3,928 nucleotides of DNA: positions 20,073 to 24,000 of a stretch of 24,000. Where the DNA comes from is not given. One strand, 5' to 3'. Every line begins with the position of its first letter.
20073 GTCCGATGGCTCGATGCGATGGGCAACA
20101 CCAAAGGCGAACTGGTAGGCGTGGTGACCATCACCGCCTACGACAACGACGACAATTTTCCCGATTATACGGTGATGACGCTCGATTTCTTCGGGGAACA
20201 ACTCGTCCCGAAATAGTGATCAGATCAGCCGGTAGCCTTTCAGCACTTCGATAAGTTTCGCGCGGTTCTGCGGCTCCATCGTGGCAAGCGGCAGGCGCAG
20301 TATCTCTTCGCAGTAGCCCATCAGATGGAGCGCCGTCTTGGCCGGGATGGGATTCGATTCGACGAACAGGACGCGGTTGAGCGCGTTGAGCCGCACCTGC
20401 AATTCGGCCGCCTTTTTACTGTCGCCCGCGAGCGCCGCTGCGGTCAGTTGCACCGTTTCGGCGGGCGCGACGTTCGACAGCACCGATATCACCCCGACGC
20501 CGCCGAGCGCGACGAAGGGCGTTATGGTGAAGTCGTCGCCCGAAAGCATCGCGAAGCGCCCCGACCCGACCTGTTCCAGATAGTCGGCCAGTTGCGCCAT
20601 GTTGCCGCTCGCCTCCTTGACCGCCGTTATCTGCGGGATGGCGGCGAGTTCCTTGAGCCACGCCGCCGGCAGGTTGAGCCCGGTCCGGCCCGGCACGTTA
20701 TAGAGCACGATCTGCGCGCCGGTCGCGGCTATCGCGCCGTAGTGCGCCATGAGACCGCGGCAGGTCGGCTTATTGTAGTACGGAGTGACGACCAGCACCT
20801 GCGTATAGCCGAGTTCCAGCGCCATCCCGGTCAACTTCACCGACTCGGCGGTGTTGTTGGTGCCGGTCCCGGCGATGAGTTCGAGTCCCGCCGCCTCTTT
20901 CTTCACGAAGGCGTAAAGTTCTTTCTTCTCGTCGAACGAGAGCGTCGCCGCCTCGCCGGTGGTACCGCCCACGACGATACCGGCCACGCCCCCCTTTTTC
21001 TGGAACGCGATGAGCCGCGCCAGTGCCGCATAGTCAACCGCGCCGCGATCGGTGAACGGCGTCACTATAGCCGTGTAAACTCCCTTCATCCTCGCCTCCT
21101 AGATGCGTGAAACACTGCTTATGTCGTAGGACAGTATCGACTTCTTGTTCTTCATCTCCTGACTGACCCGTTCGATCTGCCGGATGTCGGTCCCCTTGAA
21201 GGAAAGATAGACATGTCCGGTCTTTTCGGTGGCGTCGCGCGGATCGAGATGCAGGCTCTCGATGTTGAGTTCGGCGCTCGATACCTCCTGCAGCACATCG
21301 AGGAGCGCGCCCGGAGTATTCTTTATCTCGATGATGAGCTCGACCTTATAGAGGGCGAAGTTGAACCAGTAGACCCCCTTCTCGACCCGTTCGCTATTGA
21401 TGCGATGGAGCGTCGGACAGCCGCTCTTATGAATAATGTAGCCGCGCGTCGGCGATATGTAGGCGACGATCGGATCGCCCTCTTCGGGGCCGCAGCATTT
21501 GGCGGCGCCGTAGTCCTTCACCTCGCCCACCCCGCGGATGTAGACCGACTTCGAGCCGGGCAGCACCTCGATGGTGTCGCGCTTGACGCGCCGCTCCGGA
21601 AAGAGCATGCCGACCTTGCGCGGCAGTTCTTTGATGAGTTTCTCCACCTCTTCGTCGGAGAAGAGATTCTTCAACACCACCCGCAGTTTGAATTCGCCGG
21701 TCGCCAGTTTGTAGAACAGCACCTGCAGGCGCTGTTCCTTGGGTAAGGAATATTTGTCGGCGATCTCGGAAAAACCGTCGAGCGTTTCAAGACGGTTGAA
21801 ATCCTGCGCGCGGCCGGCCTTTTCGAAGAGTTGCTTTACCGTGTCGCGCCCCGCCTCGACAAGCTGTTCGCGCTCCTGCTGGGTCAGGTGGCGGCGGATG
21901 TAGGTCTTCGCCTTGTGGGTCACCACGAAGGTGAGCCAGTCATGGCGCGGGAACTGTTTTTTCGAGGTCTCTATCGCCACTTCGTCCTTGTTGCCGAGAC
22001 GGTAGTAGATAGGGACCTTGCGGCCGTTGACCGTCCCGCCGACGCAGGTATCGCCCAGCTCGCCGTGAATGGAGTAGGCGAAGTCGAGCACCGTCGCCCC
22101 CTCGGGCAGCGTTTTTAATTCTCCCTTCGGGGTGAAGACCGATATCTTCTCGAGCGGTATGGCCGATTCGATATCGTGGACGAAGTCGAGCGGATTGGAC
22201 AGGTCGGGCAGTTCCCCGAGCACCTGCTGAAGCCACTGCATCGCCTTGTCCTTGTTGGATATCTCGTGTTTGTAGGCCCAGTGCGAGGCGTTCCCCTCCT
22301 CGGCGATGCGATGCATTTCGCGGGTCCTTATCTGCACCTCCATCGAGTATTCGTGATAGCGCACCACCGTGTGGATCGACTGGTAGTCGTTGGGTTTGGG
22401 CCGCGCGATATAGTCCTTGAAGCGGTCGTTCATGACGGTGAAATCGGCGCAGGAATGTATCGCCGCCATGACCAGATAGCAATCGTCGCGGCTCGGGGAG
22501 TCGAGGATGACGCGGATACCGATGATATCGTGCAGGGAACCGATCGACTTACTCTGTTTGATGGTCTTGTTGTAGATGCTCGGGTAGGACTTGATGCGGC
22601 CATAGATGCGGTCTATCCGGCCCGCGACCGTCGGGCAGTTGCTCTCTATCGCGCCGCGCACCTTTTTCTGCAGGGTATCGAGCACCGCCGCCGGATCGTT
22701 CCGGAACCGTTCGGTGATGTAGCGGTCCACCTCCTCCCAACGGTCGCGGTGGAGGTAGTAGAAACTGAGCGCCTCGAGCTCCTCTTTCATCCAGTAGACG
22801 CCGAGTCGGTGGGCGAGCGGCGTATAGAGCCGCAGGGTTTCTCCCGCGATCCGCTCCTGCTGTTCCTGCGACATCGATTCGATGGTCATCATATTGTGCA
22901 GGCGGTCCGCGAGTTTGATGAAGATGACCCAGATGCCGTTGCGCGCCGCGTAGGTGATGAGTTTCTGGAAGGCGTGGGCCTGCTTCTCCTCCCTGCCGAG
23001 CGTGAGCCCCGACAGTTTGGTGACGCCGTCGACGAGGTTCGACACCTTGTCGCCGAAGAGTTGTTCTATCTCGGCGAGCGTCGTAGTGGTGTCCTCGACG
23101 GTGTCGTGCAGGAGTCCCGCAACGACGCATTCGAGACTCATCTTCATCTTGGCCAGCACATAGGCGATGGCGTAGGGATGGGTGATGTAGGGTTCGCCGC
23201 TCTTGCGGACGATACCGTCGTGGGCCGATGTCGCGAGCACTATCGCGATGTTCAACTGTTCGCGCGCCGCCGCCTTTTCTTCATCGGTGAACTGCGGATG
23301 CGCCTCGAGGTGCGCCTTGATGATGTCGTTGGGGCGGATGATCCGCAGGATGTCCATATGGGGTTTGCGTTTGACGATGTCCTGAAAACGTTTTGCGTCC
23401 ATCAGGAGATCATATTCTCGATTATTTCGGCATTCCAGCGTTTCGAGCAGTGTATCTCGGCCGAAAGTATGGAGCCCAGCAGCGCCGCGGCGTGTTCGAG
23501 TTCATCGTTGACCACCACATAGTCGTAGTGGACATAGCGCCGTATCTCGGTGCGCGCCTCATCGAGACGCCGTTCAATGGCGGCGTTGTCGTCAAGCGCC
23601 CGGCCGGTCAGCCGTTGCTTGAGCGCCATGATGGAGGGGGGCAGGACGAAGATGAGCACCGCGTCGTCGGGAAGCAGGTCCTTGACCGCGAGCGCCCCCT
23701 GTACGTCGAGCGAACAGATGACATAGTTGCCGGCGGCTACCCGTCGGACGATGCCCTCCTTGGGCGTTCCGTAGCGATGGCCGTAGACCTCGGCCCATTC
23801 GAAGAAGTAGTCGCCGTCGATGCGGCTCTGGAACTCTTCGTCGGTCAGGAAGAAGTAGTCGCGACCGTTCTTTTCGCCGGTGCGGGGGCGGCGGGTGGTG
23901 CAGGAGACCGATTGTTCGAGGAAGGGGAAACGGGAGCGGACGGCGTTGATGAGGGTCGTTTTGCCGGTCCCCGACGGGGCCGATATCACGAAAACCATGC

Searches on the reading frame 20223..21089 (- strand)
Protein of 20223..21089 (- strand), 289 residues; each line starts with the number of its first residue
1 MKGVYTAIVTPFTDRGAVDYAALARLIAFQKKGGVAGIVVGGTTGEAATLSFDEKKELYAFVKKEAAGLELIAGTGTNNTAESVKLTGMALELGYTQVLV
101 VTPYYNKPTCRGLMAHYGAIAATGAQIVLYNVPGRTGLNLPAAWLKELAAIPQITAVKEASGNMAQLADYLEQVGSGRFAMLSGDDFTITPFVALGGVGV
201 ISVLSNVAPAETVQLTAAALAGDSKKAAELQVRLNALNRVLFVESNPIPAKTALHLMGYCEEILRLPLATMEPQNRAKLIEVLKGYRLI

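Call 67: search_protein_families(library=pfam, proteins=[window:20223-21089:-], max_evalue=0.001)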
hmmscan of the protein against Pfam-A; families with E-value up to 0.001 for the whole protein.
window:20223-21089:- (289 aa): 1 family
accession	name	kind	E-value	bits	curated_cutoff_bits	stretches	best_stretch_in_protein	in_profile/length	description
PF00701.28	DHDPS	-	1.3e-80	270.7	22.1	1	2-284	3-287/289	Dihydrodipicolinate synthetase family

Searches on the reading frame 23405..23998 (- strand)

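Call 67: search_protein_families(library=pfam, proteins=[window:23405-23998:-], max_evalue=0.001)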
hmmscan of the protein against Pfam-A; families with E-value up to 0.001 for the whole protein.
window:23405-23998:- (198 aa): 1 family
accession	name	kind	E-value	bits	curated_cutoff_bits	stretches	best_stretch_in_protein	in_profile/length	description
PF00625.27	Guanylate_kin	-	5.6e-36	124.4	25.2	1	3-180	5-181/182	Guanylate kinase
